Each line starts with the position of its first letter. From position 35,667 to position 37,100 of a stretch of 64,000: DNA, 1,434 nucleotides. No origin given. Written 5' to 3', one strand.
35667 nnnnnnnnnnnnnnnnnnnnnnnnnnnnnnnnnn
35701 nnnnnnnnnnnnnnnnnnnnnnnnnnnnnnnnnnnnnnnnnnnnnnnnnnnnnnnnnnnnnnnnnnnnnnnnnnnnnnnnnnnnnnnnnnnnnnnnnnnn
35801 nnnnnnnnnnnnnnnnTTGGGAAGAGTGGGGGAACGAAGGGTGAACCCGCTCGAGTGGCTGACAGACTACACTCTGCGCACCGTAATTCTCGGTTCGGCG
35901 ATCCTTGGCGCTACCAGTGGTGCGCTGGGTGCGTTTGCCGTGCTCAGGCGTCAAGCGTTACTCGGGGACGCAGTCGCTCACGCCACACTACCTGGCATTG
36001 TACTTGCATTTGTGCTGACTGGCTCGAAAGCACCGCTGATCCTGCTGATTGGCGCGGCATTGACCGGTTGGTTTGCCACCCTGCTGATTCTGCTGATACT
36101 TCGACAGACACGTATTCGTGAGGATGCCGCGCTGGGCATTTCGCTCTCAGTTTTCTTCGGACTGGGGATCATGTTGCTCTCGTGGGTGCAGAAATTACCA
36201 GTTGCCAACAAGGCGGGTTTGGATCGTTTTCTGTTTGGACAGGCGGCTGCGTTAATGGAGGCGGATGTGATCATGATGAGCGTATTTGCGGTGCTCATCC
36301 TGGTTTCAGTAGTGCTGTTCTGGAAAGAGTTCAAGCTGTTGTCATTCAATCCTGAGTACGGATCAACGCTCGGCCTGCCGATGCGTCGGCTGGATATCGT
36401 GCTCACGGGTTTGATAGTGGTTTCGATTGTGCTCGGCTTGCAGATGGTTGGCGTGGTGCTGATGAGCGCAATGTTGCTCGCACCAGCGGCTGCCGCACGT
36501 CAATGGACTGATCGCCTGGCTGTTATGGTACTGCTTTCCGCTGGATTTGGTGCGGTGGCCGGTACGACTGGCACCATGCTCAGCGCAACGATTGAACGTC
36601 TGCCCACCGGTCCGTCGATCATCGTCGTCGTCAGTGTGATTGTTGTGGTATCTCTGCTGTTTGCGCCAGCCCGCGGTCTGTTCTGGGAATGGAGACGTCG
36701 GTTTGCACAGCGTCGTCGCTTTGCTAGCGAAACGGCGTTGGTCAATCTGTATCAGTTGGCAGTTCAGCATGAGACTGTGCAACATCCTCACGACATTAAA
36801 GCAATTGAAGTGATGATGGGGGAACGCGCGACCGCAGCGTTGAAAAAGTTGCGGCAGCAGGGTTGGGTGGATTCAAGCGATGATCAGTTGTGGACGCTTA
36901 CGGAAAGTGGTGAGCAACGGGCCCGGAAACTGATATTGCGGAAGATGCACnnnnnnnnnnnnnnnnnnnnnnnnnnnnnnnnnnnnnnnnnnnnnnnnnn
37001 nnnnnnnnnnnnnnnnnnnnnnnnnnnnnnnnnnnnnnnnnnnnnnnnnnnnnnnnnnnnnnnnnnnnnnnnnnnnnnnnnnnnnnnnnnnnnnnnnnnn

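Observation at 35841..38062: Both permeases of a Zn/Mn-type ABC importer carry C-terminal DtxR-like DNA-binding domains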

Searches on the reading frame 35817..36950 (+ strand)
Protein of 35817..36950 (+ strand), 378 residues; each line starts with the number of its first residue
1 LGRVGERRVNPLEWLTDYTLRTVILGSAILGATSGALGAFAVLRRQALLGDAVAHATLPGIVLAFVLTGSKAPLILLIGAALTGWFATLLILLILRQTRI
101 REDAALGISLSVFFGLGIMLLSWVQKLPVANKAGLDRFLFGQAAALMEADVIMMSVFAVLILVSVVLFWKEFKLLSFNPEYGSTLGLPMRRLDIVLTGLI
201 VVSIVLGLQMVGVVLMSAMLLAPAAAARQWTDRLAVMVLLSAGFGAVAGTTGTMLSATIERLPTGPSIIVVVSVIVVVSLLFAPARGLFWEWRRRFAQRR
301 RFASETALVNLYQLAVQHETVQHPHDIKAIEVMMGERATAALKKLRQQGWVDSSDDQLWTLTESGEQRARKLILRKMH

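Call 3: search_protein_families(library=pfam, proteins=[window:35817-36950:+], max_evalue=10)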
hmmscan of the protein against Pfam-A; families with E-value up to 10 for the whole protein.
window:35817-36950:+ (378 aa): 5 families
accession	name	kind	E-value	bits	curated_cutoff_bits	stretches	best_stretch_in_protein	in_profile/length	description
PF00950.22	ABC-3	-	1.8e-69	234.6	20.1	1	18-282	3-257/258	ABC 3 transport family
PF01032.23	FecCD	-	2.6e-06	27.1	26.5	1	59-282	85-307/311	FecCD transport family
PF08049.16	IlvB_leader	-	0.0056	16.8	25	1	251-278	2-28/32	IlvB leader peptide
PF14338.12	Mrr_N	-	0.033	14.8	29.5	1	336-369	52-85/87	Mrr N-terminal domain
PF17608.7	DUF5504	-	0.29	11.8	27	1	116-182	8-72/127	Family of unknown function (DUF5504)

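Call 4: search_protein_families(library=ncbifam, proteins=[window:35817-36950:+], max_evalue=10)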
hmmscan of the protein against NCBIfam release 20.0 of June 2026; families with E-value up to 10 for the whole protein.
window:35817-36950:+ (378 aa): 4 families
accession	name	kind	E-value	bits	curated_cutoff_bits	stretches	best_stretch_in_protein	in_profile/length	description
TIGR03770.1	anch_rpt_perm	equivalog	1.3e-44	152.9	296.8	1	30-283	27-270/270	anchored repeat-type ABC transporter permease subunit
NF040927.1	ABC_perm_SloB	subfamily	2.8e-43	148.6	460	1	20-287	12-268/271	metal ABC transporter permease subunit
NF040871.1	AztB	equivalog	1.4e-42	146.2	280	1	22-271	14-253/254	zinc ABC transporter permease AztB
NF007089.0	PRK09543.1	equivalog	1.1e-22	80.8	284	1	25-281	10-256/261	zinc ABC transporter permease subunit ZnuB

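Call 5: search_solved_structures(query=window:35841-36950:+, max_evalue=1, show_alignments=2)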
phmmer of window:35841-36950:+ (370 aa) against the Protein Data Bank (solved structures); distinct sequences matched with E-value up to 1: 3.
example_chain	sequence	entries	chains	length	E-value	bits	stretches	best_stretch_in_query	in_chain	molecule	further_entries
7kyo_C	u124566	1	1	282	1.3e-31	113.5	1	12-278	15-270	Manganese ABC transporter, permease protein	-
7kyp_B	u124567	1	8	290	2.2e-31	112.8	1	12-278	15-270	Manganese ABC transporter, permease protein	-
9oko_B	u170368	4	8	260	2.4e-18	69.9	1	19-273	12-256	High-affinity zinc uptake system membrane protein ZnuB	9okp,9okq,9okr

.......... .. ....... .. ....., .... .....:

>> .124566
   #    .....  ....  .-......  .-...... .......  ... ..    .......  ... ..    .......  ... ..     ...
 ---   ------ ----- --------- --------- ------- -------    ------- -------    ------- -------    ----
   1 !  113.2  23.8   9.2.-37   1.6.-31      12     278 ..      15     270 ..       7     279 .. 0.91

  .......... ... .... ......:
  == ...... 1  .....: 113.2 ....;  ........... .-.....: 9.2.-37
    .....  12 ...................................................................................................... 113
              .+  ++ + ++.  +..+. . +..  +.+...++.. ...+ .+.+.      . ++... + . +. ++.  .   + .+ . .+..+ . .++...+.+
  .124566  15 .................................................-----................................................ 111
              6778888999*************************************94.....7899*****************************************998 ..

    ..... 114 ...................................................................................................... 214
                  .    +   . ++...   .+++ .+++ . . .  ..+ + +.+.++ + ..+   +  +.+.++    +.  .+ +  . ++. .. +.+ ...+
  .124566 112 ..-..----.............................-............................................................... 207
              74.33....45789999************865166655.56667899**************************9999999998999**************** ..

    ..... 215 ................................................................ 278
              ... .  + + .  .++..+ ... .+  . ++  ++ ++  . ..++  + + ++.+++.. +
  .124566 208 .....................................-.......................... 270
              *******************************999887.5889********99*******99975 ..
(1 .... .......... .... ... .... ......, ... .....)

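Call 9: find_homologous_proteins(query=window:35841-36950:+, max_evalue=1e-10)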
Query window:35841-36950:+ (370 aa): 7941 proteins with E <= 1e-10 among 8000 candidates; the best 120 are listed.
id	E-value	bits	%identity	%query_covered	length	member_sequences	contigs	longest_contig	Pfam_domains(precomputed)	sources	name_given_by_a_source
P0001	5.0e-227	771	100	100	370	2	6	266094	PF01032.24,PF00950.23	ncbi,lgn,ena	-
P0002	7.1e-201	685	88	100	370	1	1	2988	PF01032.24,PF00950.23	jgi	jgi:manganese/zinc/iron transport system permease protein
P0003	1.9e-194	664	84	99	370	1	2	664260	PF01032.24,PF00950.23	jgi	jgi:manganese/zinc/iron transport system permease protein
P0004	5.5e-176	603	78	99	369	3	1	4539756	PF01032.24,PF00950.23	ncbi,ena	-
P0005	1.8e-129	450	59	98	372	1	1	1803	PF01032.24,PF00950.23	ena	-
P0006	4.1e-129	449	59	97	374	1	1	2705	PF01032.24,PF00950.23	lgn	-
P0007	5.9e-129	448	60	96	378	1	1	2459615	PF01032.24,PF00950.23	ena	-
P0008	8.0e-129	448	62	98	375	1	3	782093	PF01032.24,PF00950.23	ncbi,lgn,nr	ncbi:metal ABC transporter permease [bacterium]|nr:metal ABC transporter permease [bacterium]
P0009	8.3e-129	448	60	96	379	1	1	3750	PF01032.24,PF00950.23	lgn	-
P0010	1.3e-128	447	57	96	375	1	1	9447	PF01032.24,PF00950.23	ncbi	-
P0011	1.6e-128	447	57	98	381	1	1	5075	PF01032.24,PF00950.23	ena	-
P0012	2.3e-128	447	57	96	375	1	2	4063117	PF01032.24,PF00950.23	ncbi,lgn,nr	ncbi:MAG: metal ABC transporter permease [bacterium]|nr:MAG: metal ABC transporter permease [bacteri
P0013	2.5e-128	446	59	96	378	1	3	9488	PF01032.24,PF00950.23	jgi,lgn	-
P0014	4.4e-128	446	59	97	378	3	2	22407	PF01032.24,PF00950.23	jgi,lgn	jgi:manganese/zinc/iron transport system permease protein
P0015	5.1e-128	445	60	97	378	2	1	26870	PF01032.24,PF00950.23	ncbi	-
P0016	6.6e-128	445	59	98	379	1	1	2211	PF01032.24,PF00950.23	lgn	-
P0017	1.1e-127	444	56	98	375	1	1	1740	PF01032.24,PF00950.23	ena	-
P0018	1.6e-127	444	58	96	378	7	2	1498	PF01032.24,PF00950.23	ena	-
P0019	2.0e-127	443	58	97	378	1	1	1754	PF01032.24,PF00950.23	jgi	jgi:manganese/zinc/iron transport system permease protein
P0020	2.4e-127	443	60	96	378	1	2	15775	PF01032.24,PF00950.23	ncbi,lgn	-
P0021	2.6e-127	443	58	96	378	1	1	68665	PF01032.24,PF00950.23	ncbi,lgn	-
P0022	4.0e-127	442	59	98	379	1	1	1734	PF01032.24,PF00950.23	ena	-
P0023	4.8e-127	442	59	97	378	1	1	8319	PF01032.24,PF00950.23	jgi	jgi:manganese/zinc/iron transport system permease protein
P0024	7.5e-127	442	59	96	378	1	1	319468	PF01032.24,PF00950.23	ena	-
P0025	9.1e-127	441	61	98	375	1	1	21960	PF01032.24,PF00950.23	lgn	-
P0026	1.1e-126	441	58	97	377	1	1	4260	PF01032.24,PF00950.23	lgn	-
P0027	1.5e-126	441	59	96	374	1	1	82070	PF01032.24,PF00950.23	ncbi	-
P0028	1.5e-126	441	59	96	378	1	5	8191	PF01032.24,PF00950.23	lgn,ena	-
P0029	1.5e-126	441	59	96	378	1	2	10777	PF01032.24,PF00950.23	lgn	-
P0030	1.6e-126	440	58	96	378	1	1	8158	PF01032.24,PF00950.23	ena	-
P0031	1.7e-126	440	59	96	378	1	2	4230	PF01032.24,PF00950.23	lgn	-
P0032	1.9e-126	440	58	98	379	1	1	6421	PF01032.24,PF00950.23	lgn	-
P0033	3.4e-126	439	57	98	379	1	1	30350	PF01032.24,PF00950.23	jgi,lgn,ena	-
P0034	3.7e-126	439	58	99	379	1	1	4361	PF01032.24,PF00950.23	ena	-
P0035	4.0e-126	439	60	97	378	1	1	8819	PF01032.24,PF00950.23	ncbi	-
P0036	4.3e-126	439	59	96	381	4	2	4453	PF01032.24,PF00950.23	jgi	-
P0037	4.3e-126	439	58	98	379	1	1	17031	PF01032.24,PF00950.23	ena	-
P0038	4.6e-126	439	58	98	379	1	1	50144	PF01032.24,PF00950.23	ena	-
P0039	4.8e-126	439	58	98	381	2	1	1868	PF01032.24,PF00950.23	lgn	-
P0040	6.2e-126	439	59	96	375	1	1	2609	PF01032.24,PF00950.23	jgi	jgi:manganese/zinc/iron transport system permease protein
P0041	6.4e-126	438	58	98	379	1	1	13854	PF01032.24,PF00950.23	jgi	-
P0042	6.6e-126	438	58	98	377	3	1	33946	PF01032.24,PF00950.23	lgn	-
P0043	7.3e-126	438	58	99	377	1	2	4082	PF01032.24,PF00950.23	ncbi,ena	-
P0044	7.8e-126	438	58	99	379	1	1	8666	PF01032.24,PF00950.23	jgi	-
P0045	7.9e-126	438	58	96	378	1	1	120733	PF01032.24,PF00950.23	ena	-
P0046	8.0e-126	438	58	98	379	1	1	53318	PF01032.24,PF00950.23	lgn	-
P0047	8.8e-126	438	58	96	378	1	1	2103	PF01032.24,PF00950.23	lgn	-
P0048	9.6e-126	438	59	98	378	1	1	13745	PF00950.23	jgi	jgi:manganese/zinc/iron transport system permease protein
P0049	1.1e-125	438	55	98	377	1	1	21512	PF01032.24,PF00950.23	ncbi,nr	ncbi:MAG: iron chelate uptake ABC transporter family permease subunit [candidate division Zixibacter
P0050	1.2e-125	438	58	98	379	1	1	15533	PF01032.24,PF00950.23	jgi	-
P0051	1.3e-125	437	58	98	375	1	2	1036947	PF01032.24,PF00950.23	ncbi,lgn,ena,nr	ncbi:MAG: metal ABC transporter permease [Rhodothermales bacterium]|nr:metal ABC transporter permeas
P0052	1.7e-125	437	58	98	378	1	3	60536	PF01032.24,PF00950.23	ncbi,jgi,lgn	ncbi:MAG: manganese/zinc/iron transport system permease protein [Rhodothermales bacterium]|jgi:manga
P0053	1.8e-125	437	55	98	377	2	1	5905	PF01032.24,PF00950.23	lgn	-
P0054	2.1e-125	437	58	96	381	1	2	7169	PF01032.24,PF00950.23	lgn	-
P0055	2.5e-125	437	59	97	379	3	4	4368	PF01032.24,PF00950.23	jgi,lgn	-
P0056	2.6e-125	436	57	96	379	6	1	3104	PF01032.24,PF00950.23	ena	-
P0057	2.9e-125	436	56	98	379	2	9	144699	PF01032.24,PF00950.23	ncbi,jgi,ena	-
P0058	2.9e-125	436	57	97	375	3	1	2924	PF01032.24,PF00950.23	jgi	jgi:manganese/zinc/iron transport system permease protein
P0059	3.1e-125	436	57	98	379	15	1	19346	PF01032.24,PF00950.23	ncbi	-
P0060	3.3e-125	436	57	98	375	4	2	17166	PF01032.24,PF00950.23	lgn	-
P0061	3.4e-125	436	56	98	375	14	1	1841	PF01032.24,PF00950.23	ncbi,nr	ncbi:MAG: metal ABC transporter permease [Calditrichia bacterium]|nr:metal ABC transporter permease 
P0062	3.4e-125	436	61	98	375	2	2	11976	PF01032.24,PF00950.23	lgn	-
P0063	3.7e-125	436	59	97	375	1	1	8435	PF01032.24,PF00950.23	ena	-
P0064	4.0e-125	436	58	99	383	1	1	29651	PF01032.24,PF00950.23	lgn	-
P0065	4.1e-125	436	57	98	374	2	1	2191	PF00950.23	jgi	jgi:manganese/zinc/iron transport system permease protein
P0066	4.5e-125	436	55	98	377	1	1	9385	PF01032.24,PF00950.23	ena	-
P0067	4.7e-125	436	57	98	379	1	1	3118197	PF01032.24,PF00950.23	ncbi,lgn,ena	-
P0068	4.9e-125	436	58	97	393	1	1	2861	PF01032.24,PF00950.23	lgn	-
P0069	5.1e-125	436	57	98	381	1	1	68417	PF01032.24,PF00950.23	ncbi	-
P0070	8.5e-125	435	58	96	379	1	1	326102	PF01032.24,PF00950.23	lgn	-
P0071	8.7e-125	435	56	96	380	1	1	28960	PF01032.24,PF00950.23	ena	-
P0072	1.0e-124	435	58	98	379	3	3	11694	PF01032.24,PF00950.23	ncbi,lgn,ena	-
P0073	1.1e-124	434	56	98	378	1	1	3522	PF01032.24,PF00950.23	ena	-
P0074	1.1e-124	434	57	99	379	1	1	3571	PF01032.24,PF00950.23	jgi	jgi:manganese/zinc/iron transport system permease protein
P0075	1.3e-124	434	57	97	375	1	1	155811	PF01032.24,PF00950.23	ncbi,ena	-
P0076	1.4e-124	434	59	96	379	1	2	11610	PF01032.24,PF00950.23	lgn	-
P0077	1.6e-124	434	57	98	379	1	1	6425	PF01032.24,PF00950.23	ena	-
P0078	1.6e-124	434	57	97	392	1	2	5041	PF01032.24,PF00950.23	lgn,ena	-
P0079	1.6e-124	434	57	97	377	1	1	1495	PF01032.24,PF00950.23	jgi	jgi:manganese/zinc/iron transport system permease protein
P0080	1.6e-124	434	57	98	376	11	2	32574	PF01032.24,PF00950.23,PF25213.2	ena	-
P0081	1.8e-124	434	58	97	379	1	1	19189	PF01032.24,PF00950.23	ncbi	-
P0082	1.8e-124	434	57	97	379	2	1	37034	PF01032.24,PF00950.23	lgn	-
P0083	1.8e-124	434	56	98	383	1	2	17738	PF01032.24,PF00950.23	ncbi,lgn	ncbi:MAG: metal ABC transporter permease [Rhodothermales bacterium]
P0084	2.2e-124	433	57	98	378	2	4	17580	PF01032.24,PF00950.23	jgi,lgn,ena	-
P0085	2.3e-124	433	57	98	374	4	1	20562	PF00950.23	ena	-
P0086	3.0e-124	433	59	96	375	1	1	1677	PF01032.24,PF00950.23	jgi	jgi:manganese/zinc/iron transport system permease protein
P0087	3.0e-124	433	58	97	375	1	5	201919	PF01032.24,PF00950.23,PF25213.2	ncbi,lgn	-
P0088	3.4e-124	433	56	98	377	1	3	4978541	PF01032.24,PF00950.23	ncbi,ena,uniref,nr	ncbi:ABC-type transporter, integral membrane subunit [Caldithrix abyssi DSM 13497]|uniref:ABC-type t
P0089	3.5e-124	433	57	97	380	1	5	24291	PF01032.24,PF00950.23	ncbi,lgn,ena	-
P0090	3.7e-124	433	56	98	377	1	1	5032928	PF01032.24,PF00950.23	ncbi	ncbi:metal ABC transporter permease [Calditrichota bacterium GD2]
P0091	3.9e-124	433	57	97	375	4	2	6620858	PF01032.24,PF00950.23,PF25213.2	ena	-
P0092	3.9e-124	433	56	97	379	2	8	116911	PF01032.24,PF00950.23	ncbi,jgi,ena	-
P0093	4.1e-124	433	58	96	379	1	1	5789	PF01032.24,PF00950.23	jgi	jgi:manganese/zinc/iron transport system permease protein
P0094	4.1e-124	433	55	99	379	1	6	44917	PF01032.24,PF00950.23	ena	-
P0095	4.2e-124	433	58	97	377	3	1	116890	PF01032.24,PF00950.23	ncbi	-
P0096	4.4e-124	432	57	97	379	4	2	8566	PF01032.24,PF00950.23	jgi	jgi:manganese/zinc/iron transport system permease protein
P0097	4.5e-124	432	55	97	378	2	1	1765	PF01032.24,PF00950.23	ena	-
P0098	5.9e-124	432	55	98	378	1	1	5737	PF01032.24,PF00950.23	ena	-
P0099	6.3e-124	432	59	96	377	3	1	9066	PF01032.24,PF00950.23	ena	-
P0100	6.3e-124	432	56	96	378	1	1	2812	PF01032.24,PF00950.23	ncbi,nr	ncbi:MAG: metal ABC transporter permease [bacterium]|nr:metal ABC transporter permease [bacterium]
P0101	6.7e-124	432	58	98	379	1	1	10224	PF01032.24,PF00950.23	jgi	jgi:manganese/zinc/iron transport system permease protein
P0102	6.8e-124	432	58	96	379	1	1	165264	PF01032.24,PF00950.23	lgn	-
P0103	6.9e-124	432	57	96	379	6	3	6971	PF01032.24,PF00950.23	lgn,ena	-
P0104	7.1e-124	432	55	97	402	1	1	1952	PF01032.24,PF00950.23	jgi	jgi:manganese/zinc/iron transport system permease protein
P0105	7.2e-124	432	56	98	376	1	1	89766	PF01032.24,PF00950.23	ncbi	-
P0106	8.5e-124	432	57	98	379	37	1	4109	PF01032.24,PF00950.23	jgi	-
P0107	8.8e-124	431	58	96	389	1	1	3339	PF01032.24,PF00950.23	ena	-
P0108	8.9e-124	431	57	97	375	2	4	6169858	PF01032.24,PF00950.23,PF25213.2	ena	-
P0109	9.2e-124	431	58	97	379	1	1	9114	PF01032.24,PF00950.23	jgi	jgi:manganese/zinc/iron transport system permease protein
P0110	9.9e-124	431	57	97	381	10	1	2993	PF01032.24,PF00950.23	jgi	jgi:manganese/zinc/iron transport system permease protein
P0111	1.0e-123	431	58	97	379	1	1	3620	PF01032.24,PF00950.23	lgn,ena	-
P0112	1.1e-123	431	57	99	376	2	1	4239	PF01032.24,PF00950.23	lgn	-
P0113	1.1e-123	431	57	97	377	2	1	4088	PF01032.24,PF00950.23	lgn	-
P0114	1.1e-123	431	58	97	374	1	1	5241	PF01032.24,PF00950.23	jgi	jgi:manganese/zinc/iron transport system permease protein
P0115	1.3e-123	431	57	96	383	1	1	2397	PF01032.24,PF00950.23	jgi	jgi:manganese/zinc/iron transport system permease protein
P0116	1.3e-123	431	56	95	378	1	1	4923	PF01032.24,PF00950.23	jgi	jgi:manganese/zinc/iron transport system permease protein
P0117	1.3e-123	431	57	98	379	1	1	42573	PF01032.24,PF00950.23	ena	-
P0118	1.3e-123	431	59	96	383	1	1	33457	PF01032.24,PF00950.23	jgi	jgi:manganese/zinc/iron transport system permease protein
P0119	1.5e-123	431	59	96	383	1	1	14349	PF01032.24,PF00950.23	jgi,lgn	jgi:manganese/zinc/iron transport system permease protein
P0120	1.5e-123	431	56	96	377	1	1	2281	PF01032.24,PF00950.23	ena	-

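Call 27: find_encoding_contigs(protein=P0088, flank=8000, max_places=2)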
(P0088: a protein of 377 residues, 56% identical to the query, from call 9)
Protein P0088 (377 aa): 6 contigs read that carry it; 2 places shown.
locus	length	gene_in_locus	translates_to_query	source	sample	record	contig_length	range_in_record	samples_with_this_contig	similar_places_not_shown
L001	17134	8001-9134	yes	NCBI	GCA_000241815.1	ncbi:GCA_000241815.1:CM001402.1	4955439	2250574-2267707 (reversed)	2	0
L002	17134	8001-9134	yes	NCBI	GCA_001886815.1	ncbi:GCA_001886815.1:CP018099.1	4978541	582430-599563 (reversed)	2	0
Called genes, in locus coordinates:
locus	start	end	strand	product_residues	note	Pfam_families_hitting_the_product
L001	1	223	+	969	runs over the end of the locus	PF13620:CarboxypepD_reg, PF13715:CarbopepD_reg_2, PF07715:Plug, PF00593:TonB_dep_Rec_b-barrel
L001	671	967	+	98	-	PF01541:GIY-YIG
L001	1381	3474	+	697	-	-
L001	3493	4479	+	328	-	PF19572:PorV (faint)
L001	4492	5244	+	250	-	-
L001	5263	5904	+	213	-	-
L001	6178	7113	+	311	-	PF01297:ZnuA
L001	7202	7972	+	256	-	PF13481:AAA_25 (faint), PF00005:ABC_tran, PF02463:SMC_N (faint), PF13304:AAA_21 (weak)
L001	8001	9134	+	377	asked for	PF00950:ABC-3, PF01032:FecCD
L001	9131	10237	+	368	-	PF00950:ABC-3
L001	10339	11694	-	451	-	PF13860:FlgD_ig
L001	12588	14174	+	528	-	PF05598:DUF772, PF01609:DDE_Tnp_1, PF13751:DDE_Tnp_1_6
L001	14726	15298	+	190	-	PF03729:DUF308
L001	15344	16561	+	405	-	PF18854:baeRF_family10, PF18846:baeRF_family5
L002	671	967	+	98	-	PF01541:GIY-YIG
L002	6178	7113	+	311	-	PF01297:ZnuA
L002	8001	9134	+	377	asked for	PF00950:ABC-3, PF01032:FecCD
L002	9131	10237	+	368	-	PF00950:ABC-3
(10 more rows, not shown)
